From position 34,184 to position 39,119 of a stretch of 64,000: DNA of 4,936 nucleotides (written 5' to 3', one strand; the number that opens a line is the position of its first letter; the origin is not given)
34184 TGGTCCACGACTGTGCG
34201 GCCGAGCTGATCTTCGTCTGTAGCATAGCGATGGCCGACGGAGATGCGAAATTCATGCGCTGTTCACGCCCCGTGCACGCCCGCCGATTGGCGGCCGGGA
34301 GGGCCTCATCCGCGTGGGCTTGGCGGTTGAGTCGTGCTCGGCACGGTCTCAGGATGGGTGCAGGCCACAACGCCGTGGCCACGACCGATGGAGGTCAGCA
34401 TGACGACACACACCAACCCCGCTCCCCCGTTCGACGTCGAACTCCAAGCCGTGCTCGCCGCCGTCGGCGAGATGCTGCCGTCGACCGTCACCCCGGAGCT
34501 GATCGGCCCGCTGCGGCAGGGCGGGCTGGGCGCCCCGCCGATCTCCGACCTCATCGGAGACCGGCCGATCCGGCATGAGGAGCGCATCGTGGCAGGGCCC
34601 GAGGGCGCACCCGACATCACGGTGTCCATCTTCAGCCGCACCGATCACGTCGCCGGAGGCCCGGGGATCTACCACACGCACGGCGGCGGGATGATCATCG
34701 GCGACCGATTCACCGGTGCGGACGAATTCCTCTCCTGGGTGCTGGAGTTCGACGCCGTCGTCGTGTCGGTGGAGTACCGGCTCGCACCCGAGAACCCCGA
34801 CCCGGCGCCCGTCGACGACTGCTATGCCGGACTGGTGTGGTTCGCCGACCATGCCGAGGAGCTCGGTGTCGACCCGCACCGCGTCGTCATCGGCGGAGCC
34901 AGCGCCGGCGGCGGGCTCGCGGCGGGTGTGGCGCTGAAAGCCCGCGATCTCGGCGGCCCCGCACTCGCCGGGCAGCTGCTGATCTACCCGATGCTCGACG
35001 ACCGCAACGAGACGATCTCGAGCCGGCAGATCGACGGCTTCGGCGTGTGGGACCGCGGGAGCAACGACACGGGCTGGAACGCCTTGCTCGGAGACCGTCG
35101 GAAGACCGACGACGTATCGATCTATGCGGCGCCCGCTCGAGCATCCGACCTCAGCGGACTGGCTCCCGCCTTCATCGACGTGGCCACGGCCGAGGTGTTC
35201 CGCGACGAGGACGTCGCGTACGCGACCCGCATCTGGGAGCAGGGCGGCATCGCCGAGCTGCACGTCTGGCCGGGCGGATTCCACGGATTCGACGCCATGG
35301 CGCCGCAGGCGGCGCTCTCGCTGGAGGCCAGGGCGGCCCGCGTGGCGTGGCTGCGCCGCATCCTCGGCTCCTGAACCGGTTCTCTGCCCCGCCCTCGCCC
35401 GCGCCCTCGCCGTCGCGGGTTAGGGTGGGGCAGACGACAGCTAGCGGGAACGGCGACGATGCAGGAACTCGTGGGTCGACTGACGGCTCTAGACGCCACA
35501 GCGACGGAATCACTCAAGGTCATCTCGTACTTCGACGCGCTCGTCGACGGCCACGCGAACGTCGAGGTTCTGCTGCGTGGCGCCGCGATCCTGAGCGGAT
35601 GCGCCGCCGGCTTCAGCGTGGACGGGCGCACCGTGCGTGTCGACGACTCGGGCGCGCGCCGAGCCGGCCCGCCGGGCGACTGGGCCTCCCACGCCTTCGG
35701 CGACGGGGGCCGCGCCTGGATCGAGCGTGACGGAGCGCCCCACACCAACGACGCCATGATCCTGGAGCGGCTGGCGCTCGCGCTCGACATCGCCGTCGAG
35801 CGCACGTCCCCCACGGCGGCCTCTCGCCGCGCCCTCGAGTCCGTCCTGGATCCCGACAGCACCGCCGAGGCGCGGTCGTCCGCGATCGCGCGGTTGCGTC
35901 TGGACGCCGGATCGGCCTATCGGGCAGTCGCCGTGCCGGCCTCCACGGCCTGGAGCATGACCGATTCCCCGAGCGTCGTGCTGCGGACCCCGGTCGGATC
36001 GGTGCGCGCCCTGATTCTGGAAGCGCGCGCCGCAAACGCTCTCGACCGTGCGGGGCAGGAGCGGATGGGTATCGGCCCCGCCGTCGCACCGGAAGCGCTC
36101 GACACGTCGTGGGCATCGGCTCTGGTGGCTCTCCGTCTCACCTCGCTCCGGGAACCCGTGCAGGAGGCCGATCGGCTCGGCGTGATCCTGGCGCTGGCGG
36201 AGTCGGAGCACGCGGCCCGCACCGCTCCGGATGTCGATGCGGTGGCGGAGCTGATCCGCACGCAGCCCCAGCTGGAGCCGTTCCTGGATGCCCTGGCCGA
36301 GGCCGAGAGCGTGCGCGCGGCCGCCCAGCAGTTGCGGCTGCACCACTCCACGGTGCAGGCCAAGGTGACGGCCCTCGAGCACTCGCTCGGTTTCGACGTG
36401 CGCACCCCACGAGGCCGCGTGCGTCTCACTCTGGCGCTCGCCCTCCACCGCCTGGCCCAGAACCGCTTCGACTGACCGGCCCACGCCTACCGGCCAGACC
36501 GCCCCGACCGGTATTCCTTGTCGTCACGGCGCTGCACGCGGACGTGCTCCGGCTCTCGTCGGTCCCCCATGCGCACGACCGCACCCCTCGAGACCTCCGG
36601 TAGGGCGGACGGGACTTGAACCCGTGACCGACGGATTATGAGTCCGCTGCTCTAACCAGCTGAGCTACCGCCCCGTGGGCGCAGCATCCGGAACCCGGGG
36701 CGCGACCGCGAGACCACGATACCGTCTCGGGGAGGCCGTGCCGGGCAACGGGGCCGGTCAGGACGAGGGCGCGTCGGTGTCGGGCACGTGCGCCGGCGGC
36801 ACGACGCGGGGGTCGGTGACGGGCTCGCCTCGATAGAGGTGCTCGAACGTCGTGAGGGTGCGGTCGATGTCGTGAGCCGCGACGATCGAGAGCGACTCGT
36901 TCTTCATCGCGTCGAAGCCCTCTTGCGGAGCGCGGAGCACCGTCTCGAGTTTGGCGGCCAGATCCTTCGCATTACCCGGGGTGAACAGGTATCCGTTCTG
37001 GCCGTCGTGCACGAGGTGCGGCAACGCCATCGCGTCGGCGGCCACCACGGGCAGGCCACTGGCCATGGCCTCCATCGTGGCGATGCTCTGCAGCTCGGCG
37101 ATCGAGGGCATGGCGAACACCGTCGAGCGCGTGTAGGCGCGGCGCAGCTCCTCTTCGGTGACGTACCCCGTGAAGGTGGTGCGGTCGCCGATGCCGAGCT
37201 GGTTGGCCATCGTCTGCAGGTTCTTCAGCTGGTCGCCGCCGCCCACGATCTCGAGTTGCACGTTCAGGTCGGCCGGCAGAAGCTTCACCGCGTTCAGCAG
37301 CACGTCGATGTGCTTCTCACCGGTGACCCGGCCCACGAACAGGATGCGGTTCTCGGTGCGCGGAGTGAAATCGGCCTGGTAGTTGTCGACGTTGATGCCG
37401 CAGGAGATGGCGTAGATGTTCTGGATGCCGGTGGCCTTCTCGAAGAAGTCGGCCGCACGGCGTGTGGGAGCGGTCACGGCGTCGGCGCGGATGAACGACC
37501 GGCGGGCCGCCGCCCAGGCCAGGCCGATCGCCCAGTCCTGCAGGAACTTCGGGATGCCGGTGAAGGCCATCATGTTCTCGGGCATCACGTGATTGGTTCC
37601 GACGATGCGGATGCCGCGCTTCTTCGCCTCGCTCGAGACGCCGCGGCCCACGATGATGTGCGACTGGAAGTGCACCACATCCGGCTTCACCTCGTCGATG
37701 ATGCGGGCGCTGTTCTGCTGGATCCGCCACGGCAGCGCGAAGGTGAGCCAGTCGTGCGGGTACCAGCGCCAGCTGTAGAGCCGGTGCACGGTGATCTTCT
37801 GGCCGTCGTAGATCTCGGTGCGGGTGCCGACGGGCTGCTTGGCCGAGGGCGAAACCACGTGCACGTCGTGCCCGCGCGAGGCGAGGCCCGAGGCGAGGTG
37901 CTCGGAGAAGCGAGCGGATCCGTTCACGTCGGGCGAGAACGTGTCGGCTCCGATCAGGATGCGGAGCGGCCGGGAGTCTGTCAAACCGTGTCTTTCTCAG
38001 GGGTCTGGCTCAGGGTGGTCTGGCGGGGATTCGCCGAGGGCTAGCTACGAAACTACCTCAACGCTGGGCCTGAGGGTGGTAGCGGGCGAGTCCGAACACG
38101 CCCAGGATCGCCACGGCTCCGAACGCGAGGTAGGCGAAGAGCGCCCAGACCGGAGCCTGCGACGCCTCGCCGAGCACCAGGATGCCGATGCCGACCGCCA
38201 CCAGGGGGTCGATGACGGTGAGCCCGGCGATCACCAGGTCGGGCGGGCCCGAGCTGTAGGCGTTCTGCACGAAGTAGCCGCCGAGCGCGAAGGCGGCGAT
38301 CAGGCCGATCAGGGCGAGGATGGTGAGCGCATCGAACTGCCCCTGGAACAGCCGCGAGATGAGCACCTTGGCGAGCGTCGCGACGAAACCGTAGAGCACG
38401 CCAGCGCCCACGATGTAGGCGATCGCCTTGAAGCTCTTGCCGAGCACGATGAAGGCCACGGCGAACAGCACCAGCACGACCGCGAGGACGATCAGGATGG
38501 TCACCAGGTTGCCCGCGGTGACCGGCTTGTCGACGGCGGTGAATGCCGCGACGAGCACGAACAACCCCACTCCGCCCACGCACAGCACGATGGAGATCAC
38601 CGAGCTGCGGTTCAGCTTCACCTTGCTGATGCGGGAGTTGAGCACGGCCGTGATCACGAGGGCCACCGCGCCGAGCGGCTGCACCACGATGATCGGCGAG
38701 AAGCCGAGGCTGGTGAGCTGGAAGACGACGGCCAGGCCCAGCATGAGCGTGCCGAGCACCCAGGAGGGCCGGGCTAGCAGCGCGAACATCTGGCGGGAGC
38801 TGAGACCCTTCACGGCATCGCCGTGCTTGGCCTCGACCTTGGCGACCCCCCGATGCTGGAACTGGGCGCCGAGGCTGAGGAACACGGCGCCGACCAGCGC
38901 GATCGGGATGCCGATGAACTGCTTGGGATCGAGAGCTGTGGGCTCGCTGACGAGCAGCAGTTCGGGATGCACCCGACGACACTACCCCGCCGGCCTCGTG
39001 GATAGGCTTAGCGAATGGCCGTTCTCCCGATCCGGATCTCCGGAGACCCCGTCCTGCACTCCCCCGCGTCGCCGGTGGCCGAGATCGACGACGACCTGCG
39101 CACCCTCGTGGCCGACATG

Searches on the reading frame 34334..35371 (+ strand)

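Call 77: search_protein_families(library=pfam, proteins=[window:34334-35371:+], max_evalue=0.00001)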
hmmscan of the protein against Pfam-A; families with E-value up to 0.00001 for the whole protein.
window:34334-35371:+ (346 aa): 2 families
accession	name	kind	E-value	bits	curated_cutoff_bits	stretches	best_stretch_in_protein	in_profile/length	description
PF07859.19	Abhydrolase_3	-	9.9e-54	182.7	25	1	113-319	2-208/210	alpha/beta hydrolase fold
PF20434.5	BD-FAE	-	5.4e-16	59.2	26.8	1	110-204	14-111/215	BD-FAE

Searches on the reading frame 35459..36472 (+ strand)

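Call 77: search_protein_families(library=pfam, proteins=[window:35459-36472:+], max_evalue=0.00001)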
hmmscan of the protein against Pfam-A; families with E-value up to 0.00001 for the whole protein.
window:35459-36472:+ (338 aa): 2 families
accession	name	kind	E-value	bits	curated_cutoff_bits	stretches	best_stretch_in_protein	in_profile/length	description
PF13556.12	HTH_30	-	3.4e-09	36.8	27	1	279-328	9-58/59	PucR C-terminal helix-turn-helix domain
PF00126.33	HTH_1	-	1.1e-06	28.9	26.6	1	276-325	7-57/60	Bacterial regulatory helix-turn-helix protein, lysR family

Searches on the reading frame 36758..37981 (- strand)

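Call 77: search_protein_families(library=pfam, proteins=[window:36758-37981:-], max_evalue=0.00001)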
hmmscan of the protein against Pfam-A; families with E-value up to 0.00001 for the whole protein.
window:36758-37981:- (407 aa): 7 families
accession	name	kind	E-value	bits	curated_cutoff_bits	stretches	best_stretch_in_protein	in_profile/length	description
PF00534.26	Glycos_transf_1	-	1.8e-38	132.2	26.4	1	207-352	12-159/172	Glycosyl transferases group 1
PF13692.12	Glyco_trans_1_4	-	4.6e-35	121.4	27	1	211-349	2-140/142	Glycosyl transferases group 1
PF13439.12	Glyco_transf_4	-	4.2e-25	89.2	28.5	1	19-199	1-169/170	Glycosyltransferase Family 4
PF13579.12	Glyco_trans_4_4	-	2.2e-17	64.3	29.7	1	20-182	1-144/158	Glycosyl transferase 4-like domain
PF20706.3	GT4-conflict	-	7.9e-11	42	26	1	174-317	159-313/385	Family 4 Glycosyltransferase in conflict systems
PF13477.12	Glyco_trans_4_2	-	6e-07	30.1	23.4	1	25-109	12-84/139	Glycosyl transferase 4-like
PF13524.12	Glyco_trans_1_2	-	2.1e-06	28.2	25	1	241-379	15-142/144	Glycosyl transferase-like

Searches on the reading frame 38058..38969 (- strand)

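Call 77: search_protein_families(library=pfam, proteins=[window:38058-38969:-], max_evalue=0.00001)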
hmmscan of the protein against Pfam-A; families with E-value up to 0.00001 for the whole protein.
window:38058-38969:- (303 aa): 1 family
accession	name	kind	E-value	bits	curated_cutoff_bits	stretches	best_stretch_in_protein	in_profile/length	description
PF05653.20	Mg_trans_NIPA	-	2.2e-10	40.6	26.2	1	18-160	4-140/295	Magnesium transporter NIPA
